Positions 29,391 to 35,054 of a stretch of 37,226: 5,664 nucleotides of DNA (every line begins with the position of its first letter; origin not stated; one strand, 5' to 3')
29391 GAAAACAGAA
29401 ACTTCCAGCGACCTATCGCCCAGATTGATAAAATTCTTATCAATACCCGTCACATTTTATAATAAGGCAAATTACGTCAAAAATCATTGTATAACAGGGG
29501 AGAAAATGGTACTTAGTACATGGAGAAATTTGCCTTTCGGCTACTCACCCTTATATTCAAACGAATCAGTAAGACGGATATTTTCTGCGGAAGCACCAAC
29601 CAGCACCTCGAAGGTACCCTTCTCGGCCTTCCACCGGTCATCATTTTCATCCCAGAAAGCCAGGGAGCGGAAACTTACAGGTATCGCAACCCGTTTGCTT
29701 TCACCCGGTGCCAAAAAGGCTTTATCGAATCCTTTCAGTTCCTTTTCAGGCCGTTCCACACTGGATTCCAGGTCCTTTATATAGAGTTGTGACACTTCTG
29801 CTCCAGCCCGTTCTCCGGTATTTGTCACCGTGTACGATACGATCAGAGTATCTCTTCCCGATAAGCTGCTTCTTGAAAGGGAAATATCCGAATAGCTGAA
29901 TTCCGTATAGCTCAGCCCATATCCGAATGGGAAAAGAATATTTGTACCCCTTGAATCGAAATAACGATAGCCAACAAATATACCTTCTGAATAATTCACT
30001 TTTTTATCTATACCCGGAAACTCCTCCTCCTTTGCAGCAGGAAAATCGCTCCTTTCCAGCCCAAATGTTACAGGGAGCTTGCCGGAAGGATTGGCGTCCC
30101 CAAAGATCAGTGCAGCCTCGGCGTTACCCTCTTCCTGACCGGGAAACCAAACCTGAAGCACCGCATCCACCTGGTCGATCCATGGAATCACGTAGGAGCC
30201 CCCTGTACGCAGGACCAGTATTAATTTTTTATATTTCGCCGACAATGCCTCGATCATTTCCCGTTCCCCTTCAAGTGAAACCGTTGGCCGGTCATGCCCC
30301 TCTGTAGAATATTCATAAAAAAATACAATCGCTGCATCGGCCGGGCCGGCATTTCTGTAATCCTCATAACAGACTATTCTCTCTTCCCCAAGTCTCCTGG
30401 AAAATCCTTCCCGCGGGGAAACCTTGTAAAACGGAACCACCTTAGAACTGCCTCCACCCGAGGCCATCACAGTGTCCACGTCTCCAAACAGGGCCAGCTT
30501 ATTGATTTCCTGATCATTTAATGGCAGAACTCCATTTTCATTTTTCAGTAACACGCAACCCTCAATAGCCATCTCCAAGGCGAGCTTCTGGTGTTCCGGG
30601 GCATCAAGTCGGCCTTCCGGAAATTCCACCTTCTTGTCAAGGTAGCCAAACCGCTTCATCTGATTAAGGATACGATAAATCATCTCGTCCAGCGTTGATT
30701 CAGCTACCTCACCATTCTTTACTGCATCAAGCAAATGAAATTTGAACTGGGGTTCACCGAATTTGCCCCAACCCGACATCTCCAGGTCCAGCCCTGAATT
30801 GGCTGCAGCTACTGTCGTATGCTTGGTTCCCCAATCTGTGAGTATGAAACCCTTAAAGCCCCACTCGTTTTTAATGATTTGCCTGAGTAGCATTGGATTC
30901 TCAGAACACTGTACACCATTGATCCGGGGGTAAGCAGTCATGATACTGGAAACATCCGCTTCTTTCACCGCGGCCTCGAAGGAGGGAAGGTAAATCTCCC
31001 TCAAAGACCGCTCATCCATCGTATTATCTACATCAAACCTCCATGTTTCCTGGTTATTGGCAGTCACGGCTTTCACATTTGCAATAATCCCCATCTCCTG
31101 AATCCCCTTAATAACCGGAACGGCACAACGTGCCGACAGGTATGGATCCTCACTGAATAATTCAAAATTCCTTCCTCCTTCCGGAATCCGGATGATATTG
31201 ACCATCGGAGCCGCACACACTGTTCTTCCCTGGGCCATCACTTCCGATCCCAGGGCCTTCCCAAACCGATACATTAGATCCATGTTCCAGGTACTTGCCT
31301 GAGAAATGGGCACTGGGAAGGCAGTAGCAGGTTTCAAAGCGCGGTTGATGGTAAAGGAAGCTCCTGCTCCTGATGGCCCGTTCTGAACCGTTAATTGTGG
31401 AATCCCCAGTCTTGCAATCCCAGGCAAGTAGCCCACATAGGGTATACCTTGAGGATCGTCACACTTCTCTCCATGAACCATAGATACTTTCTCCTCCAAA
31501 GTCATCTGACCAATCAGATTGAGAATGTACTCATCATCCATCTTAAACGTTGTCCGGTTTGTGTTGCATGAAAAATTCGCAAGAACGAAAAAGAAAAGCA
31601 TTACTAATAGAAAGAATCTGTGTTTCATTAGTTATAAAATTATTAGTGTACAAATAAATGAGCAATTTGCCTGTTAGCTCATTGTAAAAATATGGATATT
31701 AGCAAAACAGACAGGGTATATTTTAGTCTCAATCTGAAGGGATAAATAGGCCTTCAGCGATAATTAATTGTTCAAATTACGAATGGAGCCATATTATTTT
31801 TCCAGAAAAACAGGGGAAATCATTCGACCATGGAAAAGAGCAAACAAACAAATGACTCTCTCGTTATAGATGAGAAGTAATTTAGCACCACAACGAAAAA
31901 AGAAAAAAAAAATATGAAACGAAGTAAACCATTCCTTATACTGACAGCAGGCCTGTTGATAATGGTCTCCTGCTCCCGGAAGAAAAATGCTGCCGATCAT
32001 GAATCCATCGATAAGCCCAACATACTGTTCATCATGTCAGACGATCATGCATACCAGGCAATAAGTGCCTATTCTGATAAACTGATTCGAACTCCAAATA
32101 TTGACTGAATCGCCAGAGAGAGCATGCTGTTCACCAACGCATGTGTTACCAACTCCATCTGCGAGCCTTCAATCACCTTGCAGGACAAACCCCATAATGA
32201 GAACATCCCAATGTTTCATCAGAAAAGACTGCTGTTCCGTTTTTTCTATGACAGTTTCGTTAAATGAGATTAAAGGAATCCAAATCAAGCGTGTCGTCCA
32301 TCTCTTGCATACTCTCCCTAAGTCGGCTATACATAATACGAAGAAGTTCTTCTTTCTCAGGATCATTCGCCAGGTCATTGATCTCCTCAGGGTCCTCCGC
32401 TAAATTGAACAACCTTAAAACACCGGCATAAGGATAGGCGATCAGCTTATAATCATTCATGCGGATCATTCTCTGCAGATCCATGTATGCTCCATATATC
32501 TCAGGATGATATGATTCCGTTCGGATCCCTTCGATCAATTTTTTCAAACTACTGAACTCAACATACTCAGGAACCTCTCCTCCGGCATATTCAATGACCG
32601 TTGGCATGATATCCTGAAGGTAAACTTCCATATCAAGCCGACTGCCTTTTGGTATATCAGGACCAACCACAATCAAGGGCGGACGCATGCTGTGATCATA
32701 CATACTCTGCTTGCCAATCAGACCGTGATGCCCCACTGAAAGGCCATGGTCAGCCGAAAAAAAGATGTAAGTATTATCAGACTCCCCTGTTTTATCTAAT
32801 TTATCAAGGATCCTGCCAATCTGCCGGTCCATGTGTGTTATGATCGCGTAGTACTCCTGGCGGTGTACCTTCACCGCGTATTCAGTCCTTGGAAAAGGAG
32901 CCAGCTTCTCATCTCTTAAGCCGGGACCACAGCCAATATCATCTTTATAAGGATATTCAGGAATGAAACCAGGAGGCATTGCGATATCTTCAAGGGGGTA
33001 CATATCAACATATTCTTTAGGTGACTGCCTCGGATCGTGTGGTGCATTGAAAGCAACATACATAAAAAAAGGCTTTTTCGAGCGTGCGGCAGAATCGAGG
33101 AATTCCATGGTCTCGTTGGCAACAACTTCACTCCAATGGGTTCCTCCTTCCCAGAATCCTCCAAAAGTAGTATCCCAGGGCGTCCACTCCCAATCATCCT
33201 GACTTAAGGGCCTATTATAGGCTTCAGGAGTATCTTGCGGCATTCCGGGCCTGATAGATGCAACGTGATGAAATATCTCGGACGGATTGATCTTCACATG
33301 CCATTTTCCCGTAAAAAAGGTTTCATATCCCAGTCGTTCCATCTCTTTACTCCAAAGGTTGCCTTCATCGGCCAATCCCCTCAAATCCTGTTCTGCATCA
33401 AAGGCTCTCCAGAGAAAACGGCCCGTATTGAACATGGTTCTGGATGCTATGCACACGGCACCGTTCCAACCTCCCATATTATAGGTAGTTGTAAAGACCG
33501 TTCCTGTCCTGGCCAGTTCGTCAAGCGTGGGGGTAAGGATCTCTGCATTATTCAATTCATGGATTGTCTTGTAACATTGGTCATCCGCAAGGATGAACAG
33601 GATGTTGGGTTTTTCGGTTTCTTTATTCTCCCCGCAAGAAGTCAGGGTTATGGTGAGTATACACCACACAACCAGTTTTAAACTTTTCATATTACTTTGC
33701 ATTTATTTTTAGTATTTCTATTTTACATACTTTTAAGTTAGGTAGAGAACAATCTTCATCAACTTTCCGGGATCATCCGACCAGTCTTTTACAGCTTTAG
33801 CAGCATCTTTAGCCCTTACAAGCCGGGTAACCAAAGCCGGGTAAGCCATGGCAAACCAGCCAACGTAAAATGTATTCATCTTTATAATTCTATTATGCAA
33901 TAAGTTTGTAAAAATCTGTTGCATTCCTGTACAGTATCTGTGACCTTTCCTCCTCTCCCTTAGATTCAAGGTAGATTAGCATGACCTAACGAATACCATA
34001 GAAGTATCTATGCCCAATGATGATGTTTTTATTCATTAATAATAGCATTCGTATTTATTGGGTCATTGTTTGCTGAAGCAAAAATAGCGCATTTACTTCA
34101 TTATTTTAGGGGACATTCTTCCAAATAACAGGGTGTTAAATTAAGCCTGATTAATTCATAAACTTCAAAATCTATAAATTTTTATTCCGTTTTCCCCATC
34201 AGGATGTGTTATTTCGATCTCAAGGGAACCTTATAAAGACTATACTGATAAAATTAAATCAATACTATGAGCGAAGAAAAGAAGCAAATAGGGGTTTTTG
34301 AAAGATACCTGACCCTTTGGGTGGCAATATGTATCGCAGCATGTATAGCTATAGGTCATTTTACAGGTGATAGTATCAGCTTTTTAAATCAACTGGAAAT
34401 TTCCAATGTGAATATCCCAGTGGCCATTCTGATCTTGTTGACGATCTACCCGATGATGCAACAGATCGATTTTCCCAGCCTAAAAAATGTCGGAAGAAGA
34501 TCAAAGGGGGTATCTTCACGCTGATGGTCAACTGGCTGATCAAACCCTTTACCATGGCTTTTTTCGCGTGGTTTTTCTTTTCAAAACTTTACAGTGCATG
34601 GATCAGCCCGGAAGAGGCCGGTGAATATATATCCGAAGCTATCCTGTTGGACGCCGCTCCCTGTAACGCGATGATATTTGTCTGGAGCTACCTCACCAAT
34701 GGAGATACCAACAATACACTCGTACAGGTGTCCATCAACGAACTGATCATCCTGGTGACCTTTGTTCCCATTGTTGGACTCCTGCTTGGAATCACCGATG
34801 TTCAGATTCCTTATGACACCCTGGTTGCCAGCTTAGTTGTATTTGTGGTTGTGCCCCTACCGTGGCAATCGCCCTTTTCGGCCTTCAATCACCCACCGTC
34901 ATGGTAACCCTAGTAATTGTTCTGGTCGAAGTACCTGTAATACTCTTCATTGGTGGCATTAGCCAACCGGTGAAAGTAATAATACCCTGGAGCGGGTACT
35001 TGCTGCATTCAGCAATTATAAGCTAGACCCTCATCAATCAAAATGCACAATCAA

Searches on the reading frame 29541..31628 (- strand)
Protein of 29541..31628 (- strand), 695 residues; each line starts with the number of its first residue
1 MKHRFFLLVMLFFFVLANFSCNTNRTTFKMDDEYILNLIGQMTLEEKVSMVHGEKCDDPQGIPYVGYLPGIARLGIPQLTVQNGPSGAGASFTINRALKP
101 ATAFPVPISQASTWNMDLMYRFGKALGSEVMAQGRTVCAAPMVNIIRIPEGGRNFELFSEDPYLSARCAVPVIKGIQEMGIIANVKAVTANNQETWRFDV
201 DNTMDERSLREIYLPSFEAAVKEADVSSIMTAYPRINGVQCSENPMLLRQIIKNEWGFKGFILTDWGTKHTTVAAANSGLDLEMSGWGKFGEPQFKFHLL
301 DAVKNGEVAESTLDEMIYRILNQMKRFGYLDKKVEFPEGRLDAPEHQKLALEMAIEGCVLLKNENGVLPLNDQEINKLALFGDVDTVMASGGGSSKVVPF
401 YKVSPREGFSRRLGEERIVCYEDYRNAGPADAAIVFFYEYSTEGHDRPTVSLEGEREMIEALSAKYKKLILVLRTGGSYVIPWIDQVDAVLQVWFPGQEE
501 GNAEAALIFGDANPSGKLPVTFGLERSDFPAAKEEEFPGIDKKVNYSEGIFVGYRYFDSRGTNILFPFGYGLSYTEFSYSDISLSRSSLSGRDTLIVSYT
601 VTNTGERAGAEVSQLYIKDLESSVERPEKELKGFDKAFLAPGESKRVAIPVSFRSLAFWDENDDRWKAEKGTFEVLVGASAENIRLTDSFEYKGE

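Call 5: search_protein_families(library=pfam, proteins=[window:29541-31628:-], max_evalue=0.01)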
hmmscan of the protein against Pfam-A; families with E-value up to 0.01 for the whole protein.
window:29541-31628:- (695 aa): 3 families
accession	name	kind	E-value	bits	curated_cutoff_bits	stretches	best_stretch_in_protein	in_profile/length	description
PF01915.27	Glyco_hydro_3_C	-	1.6e-48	165.8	31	1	359-554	2-200/200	Glycosyl hydrolase family 3 C-terminal domain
PF00933.27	Glyco_hydro_3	-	7.1e-38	131.2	27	1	98-322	79-315/316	Glycosyl hydrolase family 3 N terminal domain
PF14310.12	Fn3-like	-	5e-27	94.3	25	1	611-681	1-71/71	Fibronectin type III-like domain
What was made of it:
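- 29541..31628 (-): GH3 beta-glucosidase-type exo-glycosidase. GH3 N-terminal, C-terminal and Fn3-like domains (call 5).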

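Call 105: search_solved_structures(query=window:29541-31628:-, max_evalue=1e-60)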
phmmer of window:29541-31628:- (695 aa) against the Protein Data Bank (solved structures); distinct sequences matched with E-value up to 1e-60: 43.
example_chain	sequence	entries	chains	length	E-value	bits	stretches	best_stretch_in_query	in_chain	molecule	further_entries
8j9f_A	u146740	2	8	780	1.6e-140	472.9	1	34-689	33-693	Beta-glucosidase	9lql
7ms2_A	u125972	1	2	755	5.4e-139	467.8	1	37-690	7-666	Thermostable beta-glucosidase B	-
4i3g_A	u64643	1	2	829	8.3e-131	440.7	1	37-423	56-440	Beta-glucosidase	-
2x40_A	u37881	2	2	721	6.3e-127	427.9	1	35-424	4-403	BETA-GLUCOSIDASE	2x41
2x42_A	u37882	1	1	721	8.3e-126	424.2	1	35-424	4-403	BETA-GLUCOSIDASE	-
5wab_A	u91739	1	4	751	3.9e-112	379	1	39-685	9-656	Putative beta-glucosidase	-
8va7_A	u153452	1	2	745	5.1e-110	372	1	38-421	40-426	Glycoside hydrolase family 3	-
3abz_A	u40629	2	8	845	1.5e-109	370.5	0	69-418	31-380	Beta-glucosidase I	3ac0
8idz_A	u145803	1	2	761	4.1e-101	342.6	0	52-410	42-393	Beta-glucosidase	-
7pjj_A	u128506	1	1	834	8.1e-98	331.7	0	67-415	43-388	Beta-glucosidase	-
6jxg_A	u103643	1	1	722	3.8e-95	322.9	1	46-694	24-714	Beta-glucosidase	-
3zyz_A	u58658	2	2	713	5.2e-87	296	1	39-689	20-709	BETA-D-GLUCOSIDE GLUCOHYDROLASE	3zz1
4i8d_A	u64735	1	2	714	5.3e-87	296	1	39-689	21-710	Beta-D-glucoside glucohydrolase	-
7zb3_A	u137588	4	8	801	1.9e-81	277.6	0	443-695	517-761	Beta-xylosidase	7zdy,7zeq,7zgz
8c7f_A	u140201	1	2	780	1.1e-80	275.1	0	443-695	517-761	Xylosidase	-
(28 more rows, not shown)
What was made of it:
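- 29541..31628 (-): Best solved relatives are beta-glucosidases, E 1e-140 (call 105).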

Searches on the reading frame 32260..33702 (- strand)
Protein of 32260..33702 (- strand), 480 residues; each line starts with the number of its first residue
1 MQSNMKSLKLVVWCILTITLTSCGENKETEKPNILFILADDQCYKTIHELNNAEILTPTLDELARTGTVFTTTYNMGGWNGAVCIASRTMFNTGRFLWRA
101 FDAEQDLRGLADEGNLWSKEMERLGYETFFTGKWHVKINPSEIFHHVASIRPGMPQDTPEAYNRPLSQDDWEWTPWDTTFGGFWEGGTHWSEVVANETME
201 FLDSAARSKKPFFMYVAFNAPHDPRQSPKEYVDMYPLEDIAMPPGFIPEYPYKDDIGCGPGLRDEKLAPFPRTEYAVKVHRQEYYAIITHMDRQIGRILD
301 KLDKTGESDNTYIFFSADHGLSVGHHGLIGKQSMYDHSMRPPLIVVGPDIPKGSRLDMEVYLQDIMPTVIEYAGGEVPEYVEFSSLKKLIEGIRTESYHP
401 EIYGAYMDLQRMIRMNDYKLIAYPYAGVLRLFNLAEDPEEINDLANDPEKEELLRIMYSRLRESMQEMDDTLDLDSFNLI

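Call 5: search_protein_families(library=pfam, proteins=[window:32260-33702:-], max_evalue=0.01)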
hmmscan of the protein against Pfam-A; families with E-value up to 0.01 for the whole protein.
window:32260-33702:- (480 aa): 5 families
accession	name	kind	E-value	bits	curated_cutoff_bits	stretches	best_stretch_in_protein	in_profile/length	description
PF00884.28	Sulfatase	-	8.9e-40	137.3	25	1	32-374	1-300/301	Sulfatase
PF16347.10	SGSH_C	-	1.5e-18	67.9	29.3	1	324-465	1-152/154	N-sulphoglucosamine sulphohydrolase, C-terminal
PF01676.23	Metalloenzyme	-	1.3e-05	25.3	24.3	1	282-373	167-248/252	Metalloenzyme superfamily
PF01663.27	Phosphodiest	-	0.00044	20.4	23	1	280-322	180-222/342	Type I phosphodiesterase / nucleotide pyrophosphatase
PF02995.22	DUF229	-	0.001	18.3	25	1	280-326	302-348/496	Protein of unknown function (DUF229)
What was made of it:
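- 32260..33702 (-): S1 sulfatase (lipoprotein). PF00884 and SGSH_C (call 5).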

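Call 104: search_solved_structures(query=window:32260-33702:-, max_evalue=1e-20)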
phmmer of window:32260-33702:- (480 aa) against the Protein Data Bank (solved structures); distinct sequences matched with E-value up to 1e-20: 39.
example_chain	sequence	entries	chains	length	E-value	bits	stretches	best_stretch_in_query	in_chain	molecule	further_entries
7lha_A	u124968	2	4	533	5.3e-40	140.6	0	274-422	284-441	Exo-L-galactose-6-sulfatase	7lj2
7snj_A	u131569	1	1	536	5.2e-38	134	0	275-407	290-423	Arylsulfatase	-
7sno_A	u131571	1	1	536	5e-37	130.8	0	275-407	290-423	Arylsulfatase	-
7oz8_AAA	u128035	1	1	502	2.1e-36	128.7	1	188-467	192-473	Choline-sulfatase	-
5g2v_A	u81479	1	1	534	1.5e-33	119.3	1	279-469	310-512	N-ACETYLGLUCOSAMINE-6-SULFATASE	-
6hr5_A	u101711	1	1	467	2e-33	118.9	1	27-465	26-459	Alpha-L-rhamnosidase/sulfatase (GH78)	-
9s03_A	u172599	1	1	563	1.1e-32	116.5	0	266-462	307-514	Putative sulfatase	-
9s8y_A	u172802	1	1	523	3.8e-32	114.7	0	261-463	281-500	Sulfatase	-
7ebp_A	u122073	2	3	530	4.7e-32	114.4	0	261-463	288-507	Sulfatase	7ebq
6fny_A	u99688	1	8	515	1.8e-30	109.2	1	28-449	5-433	Choline-sulfatase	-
6bia_A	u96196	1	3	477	8.2e-30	107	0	29-236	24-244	Sulfatase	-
7p24_AAA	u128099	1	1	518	8.3e-30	107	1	280-466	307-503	Mucin-desulfating sulfatase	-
2qzu_A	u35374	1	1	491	2.5e-29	105.4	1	11-448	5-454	Putative sulfatase yidJ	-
7pth_A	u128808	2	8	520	2.6e-29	105.3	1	29-449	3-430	Choline sulfatase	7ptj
6b0k_A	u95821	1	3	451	3.3e-29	105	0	30-236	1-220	Iota-carrageenan sulfatase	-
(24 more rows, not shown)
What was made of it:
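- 32260..33702 (-): PDB relatives at E 5e-40 belong to several S1 subfamilies (call 104).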

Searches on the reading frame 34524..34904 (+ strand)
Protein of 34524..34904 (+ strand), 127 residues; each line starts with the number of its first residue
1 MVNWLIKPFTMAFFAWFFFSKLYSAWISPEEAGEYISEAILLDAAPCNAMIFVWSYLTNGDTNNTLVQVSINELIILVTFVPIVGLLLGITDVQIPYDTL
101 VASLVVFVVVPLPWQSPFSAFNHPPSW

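Call 106: search_protein_families(library=pfam, proteins=[window:34524-34904:+], max_evalue=0.01)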
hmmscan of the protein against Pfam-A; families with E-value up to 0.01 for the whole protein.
window:34524-34904:+ (127 aa): 2 families
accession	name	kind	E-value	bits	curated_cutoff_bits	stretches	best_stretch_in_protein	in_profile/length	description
PF01758.21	SBF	-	4.5e-14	53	24.3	1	2-112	36-143/191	Sodium Bile acid symporter family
PF13593.11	SBF_like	-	0.0031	17.3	25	1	40-112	98-171/313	SBF-like CPA transporter family (DUF4137)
